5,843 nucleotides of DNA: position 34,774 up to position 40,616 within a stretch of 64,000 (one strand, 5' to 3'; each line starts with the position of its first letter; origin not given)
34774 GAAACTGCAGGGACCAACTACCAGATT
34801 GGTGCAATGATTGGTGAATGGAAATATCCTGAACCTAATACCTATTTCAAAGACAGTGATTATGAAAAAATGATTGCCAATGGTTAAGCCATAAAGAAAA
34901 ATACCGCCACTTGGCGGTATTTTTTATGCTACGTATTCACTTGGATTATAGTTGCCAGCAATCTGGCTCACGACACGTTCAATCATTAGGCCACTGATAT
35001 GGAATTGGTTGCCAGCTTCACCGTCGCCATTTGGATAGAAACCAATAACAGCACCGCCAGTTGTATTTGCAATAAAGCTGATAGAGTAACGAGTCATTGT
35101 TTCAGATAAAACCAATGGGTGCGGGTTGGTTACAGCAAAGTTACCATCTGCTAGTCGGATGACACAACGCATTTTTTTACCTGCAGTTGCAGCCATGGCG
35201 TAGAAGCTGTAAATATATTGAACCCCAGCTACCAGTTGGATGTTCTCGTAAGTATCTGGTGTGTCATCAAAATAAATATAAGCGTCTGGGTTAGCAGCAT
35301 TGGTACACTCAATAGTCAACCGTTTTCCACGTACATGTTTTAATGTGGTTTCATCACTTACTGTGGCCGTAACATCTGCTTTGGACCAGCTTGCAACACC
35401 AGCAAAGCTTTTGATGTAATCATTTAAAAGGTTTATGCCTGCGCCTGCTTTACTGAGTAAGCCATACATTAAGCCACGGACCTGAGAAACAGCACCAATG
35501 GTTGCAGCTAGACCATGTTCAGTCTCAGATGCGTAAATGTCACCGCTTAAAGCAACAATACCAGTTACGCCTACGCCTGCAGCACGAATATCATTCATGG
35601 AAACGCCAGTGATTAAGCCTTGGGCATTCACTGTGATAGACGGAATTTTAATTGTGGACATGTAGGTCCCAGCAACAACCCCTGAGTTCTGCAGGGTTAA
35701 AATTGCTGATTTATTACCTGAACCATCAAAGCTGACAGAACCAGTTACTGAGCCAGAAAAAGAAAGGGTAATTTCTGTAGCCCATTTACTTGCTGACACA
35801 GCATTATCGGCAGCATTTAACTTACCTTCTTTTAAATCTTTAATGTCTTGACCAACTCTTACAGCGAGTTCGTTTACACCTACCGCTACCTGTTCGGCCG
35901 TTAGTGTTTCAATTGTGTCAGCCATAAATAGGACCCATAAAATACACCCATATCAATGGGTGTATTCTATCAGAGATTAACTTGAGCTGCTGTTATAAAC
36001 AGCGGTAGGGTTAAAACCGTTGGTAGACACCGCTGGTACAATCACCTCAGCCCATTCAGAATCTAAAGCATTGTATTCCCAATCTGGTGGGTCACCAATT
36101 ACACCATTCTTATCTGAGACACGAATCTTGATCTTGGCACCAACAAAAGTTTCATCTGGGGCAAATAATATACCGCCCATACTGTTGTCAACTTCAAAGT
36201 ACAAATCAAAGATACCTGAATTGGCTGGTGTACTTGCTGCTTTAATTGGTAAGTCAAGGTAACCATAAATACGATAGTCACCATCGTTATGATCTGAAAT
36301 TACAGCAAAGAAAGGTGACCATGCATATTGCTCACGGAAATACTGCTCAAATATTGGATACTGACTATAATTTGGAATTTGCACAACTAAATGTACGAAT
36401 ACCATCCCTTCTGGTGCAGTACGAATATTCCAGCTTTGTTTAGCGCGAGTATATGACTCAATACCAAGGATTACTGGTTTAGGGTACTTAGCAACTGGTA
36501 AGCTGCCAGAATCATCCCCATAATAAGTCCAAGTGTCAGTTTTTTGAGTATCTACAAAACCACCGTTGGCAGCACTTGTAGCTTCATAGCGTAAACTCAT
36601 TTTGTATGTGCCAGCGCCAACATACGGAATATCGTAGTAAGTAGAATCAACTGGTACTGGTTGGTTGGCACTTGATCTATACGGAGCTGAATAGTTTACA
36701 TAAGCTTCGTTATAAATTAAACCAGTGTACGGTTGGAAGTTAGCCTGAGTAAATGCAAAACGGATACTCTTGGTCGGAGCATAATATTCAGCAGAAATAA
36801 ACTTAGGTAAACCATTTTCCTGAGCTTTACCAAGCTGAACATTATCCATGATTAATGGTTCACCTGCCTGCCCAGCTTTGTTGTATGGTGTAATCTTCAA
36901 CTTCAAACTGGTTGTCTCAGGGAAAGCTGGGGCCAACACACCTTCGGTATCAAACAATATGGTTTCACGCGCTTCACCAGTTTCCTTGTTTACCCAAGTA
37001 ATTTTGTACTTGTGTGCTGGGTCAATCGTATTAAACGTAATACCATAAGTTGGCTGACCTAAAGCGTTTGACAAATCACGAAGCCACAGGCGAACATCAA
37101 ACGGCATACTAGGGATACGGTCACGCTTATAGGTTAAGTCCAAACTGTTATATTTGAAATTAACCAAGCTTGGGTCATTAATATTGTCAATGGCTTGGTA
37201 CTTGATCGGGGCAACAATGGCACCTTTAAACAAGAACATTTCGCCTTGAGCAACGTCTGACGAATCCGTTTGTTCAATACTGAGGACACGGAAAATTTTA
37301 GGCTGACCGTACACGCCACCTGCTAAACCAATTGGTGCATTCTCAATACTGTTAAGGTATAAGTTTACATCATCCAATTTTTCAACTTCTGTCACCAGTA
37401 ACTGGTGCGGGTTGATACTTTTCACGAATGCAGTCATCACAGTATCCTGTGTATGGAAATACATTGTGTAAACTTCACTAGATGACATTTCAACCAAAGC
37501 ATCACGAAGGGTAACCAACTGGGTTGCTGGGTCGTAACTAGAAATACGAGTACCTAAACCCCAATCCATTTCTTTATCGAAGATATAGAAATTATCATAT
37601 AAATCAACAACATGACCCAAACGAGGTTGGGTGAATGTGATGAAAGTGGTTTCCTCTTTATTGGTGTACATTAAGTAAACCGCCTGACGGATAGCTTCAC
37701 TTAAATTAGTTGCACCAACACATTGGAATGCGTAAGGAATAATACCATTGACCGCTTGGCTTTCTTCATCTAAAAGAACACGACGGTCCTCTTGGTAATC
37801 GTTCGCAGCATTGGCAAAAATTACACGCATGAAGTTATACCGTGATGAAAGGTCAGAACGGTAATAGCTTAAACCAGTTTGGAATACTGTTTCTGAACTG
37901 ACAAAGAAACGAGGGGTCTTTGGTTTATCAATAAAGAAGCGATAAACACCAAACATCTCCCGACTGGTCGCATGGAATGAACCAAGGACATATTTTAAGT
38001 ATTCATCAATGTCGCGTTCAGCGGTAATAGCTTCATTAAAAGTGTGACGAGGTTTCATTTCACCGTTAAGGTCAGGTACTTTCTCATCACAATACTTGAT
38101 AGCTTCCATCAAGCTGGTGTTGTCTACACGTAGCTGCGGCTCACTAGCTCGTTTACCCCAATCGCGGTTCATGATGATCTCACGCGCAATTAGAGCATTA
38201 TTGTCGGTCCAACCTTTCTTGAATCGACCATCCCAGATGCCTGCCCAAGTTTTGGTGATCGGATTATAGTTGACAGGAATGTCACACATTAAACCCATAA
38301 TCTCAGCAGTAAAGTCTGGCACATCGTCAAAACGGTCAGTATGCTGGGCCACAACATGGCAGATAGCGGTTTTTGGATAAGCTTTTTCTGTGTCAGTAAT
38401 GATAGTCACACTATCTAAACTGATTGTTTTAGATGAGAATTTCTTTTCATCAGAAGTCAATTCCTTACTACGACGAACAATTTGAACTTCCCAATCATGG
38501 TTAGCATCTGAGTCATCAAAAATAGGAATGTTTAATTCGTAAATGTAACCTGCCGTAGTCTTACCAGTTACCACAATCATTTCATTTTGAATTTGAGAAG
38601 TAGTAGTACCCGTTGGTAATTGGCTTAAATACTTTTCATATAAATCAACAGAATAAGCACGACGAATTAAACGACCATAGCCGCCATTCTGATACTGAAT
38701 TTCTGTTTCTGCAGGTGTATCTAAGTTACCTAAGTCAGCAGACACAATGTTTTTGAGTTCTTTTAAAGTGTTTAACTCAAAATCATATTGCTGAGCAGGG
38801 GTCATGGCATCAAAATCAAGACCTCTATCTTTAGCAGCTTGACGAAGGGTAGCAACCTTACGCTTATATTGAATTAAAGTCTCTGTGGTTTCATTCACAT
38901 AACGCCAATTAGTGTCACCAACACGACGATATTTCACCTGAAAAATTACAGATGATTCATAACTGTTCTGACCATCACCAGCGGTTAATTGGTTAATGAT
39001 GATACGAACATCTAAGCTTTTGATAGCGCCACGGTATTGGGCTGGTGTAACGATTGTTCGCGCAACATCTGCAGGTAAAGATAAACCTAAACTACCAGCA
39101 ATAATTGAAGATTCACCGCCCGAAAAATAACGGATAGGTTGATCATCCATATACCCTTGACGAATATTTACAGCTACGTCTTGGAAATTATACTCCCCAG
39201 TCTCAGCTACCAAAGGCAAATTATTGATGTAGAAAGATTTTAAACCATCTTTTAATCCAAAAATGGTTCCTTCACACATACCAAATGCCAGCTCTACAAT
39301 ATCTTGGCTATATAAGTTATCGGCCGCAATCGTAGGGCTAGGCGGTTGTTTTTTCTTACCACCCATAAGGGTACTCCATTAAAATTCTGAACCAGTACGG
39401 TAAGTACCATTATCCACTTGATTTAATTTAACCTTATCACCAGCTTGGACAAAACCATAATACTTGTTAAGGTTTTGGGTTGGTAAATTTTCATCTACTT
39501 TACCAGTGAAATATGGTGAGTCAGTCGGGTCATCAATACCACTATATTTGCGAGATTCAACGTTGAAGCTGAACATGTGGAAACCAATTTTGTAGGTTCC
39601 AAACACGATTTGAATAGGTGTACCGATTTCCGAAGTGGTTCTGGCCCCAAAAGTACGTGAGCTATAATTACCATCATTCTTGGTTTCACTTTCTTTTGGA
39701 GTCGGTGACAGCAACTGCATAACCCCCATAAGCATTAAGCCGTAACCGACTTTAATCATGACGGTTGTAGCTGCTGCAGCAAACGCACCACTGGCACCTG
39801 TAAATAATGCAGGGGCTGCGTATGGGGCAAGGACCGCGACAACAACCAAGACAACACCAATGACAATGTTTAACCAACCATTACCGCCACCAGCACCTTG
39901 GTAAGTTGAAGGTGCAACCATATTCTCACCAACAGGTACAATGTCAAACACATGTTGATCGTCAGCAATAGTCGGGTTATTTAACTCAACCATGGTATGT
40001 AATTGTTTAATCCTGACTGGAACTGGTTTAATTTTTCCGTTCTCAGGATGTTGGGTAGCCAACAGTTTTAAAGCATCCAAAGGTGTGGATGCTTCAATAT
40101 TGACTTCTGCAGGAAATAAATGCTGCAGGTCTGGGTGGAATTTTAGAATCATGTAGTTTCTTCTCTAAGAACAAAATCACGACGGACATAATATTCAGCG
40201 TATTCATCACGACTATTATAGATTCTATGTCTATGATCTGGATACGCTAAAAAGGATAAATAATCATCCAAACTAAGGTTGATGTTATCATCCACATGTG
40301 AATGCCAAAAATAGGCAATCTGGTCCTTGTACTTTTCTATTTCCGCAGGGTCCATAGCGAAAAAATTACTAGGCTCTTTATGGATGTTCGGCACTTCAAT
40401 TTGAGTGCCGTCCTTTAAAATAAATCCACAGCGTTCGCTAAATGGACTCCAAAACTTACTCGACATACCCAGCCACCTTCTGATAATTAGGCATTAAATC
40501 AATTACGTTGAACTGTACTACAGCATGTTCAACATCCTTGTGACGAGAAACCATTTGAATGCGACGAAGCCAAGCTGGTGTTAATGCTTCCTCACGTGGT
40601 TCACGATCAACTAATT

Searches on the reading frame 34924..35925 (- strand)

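Call 41: search_protein_families(library=phrogs, proteins=[window:34924-35925:-], max_evalue=0.001)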
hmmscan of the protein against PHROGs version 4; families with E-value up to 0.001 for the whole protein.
window:34924-35925:- (333 aa): 13 families
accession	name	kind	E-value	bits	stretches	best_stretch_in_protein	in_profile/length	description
phrog_5181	-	unknown function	2.6e-14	53.5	1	25-108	351-426/763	-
phrog_3018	-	head and packaging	6.5e-14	52.8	1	38-109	95-167/341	head decoration protein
phrog_7389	-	tail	3.5e-12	46.7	1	37-108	336-401/732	tail fiber protein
phrog_11011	-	tail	4e-10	39.2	1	33-197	523-685/1291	long tail fiber protein distal subunit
phrog_8378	-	tail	2.9e-09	36.3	1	33-81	327-375/1446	tail fiber protein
phrog_5499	-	moron, auxiliary metabolic gene and host takeover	8.5e-09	32.7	1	158-332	971-1145/5292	host range and adsorption protein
phrog_38759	-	unknown function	3.2e-08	33.5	1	27-110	44-121/920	-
phrog_7098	-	unknown function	1.3e-05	26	1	20-99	38-115/202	-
phrog_36881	-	unknown function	4e-05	24.6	1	77-135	20-81/198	-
phrog_21722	-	tail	4.2e-05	23.3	1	39-154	155-277/576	long tail fiber protein distal subunit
phrog_33377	-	unknown function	0.00013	21.5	1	3-102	34-126/456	-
phrog_24573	-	unknown function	0.0002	20.6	1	45-123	358-429/780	-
phrog_22284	-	tail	0.00049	19.1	1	34-89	998-1056/1236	tail fiber protein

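Call 42: search_protein_families(library=pfam, proteins=[window:34924-35925:-], max_evalue=0.001)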
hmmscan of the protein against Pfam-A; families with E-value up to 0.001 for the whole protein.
window:34924-35925:- (333 aa): 0 families

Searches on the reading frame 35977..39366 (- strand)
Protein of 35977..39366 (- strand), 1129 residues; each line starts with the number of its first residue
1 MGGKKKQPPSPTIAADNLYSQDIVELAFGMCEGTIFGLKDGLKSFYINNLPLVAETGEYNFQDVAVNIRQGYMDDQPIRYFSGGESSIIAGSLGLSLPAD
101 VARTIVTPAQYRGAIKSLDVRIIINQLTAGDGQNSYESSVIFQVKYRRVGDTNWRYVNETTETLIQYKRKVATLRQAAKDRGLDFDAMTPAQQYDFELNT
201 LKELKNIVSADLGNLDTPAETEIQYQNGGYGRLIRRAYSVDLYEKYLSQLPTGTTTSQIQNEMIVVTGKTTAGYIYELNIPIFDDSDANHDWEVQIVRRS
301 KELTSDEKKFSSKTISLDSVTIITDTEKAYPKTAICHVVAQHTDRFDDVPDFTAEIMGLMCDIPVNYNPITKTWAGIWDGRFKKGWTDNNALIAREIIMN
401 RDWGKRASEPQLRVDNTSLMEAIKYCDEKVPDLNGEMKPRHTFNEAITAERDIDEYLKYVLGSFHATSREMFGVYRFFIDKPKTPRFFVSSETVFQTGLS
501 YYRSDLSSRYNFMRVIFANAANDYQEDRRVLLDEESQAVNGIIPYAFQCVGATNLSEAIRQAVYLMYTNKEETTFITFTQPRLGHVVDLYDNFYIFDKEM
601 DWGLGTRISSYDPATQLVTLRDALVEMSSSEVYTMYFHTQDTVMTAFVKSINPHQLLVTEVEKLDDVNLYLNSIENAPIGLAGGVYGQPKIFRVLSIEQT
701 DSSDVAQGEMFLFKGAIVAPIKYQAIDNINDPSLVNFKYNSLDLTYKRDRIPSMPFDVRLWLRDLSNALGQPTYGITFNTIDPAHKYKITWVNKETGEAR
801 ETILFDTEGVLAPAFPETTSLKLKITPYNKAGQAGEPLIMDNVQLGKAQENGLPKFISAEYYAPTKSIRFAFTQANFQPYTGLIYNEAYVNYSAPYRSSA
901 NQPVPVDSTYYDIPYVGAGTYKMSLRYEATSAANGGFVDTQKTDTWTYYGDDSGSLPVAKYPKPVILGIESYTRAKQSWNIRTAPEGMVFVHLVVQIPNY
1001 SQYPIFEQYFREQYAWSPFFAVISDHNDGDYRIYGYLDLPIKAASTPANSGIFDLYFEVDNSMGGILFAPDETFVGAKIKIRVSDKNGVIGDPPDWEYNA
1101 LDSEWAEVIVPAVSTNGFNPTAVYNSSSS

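Call 41: search_protein_families(library=phrogs, proteins=[window:35977-39366:-], max_evalue=0.001)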
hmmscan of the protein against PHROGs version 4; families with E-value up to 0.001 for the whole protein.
window:35977-39366:- (1129 aa): 12 families
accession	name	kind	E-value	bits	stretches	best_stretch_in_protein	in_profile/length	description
phrog_31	-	tail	1.2e-78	266.3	1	5-701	267-830/1565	central tail fiber J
phrog_1727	-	tail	1.6e-60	205.9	2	256-729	151-603/1174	tail protein and host specificity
phrog_2589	-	tail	4.9e-54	183.5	2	265-579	162-467/3686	tail protein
phrog_2148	-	tail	2.1e-20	73.6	1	371-658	2-287/901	tail fiber protein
phrog_7997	-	tail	2.8e-20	73.4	1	414-628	2-218/589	tail protein and host specificity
phrog_14774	-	unknown function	2.2e-16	60.7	1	262-445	34-210/212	-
phrog_10652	-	unknown function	5.1e-16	59.7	1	363-620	1-262/328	-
phrog_4346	-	unknown function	2.8e-11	43.6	1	3-150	5-145/600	-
phrog_5616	-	tail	2.7e-08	33.6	1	385-525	238-385/873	tail fiber protein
phrog_30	-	tail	1.1e-07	32.6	0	258-394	147-276/544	minor tail protein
phrog_15723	-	unknown function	9.5e-05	23.1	1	412-579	20-191/223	-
phrog_37728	-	unknown function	0.00077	17.6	0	387-537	197-347/1894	-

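Call 42: search_protein_families(library=pfam, proteins=[window:35977-39366:-], max_evalue=0.001)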
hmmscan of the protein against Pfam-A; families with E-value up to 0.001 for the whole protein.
window:35977-39366:- (1129 aa): 0 families

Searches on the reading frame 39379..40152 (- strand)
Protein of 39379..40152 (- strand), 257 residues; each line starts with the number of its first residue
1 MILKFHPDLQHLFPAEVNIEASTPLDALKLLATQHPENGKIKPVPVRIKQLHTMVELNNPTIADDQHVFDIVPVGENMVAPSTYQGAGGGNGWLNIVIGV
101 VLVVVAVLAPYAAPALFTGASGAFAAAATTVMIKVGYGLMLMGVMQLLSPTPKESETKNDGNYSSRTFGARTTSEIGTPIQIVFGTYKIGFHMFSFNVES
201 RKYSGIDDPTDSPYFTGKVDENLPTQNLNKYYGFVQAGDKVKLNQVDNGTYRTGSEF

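Call 41: search_protein_families(library=phrogs, proteins=[window:39379-40152:-], max_evalue=0.001)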
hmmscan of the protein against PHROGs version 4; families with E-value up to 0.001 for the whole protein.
window:39379-40152:- (257 aa): 3 families
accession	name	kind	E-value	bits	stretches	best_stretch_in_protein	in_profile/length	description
phrog_32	-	tail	3.6e-23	83.2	1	3-202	7-199/203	tail assembly protein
phrog_4554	-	tail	1.2e-06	29.6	1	118-201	85-170/205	tail protein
phrog_28576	-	unknown function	0.0006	20.2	1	86-191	274-378/399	-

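Call 42: search_protein_families(library=pfam, proteins=[window:39379-40152:-], max_evalue=0.001)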
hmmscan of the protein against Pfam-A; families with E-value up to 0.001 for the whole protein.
window:39379-40152:- (257 aa): 0 families

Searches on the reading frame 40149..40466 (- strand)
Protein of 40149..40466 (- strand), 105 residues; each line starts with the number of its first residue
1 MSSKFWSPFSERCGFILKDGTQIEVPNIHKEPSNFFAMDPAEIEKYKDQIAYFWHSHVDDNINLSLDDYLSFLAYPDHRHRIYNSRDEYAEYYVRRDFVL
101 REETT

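Call 41: search_protein_families(library=phrogs, proteins=[window:40149-40466:-], max_evalue=0.001)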
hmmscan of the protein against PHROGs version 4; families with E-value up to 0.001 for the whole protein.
window:40149-40466:- (105 aa): 2 families
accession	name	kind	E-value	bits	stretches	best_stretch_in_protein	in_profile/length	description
phrog_30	-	tail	4.4e-10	40.6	1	11-68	308-370/544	minor tail protein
phrog_5556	-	tail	3.6e-08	34.4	1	8-59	36-91/148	tail protein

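Call 42: search_protein_families(library=pfam, proteins=[window:40149-40466:-], max_evalue=0.001)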
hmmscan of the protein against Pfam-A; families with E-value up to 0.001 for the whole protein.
window:40149-40466:- (105 aa): 0 families
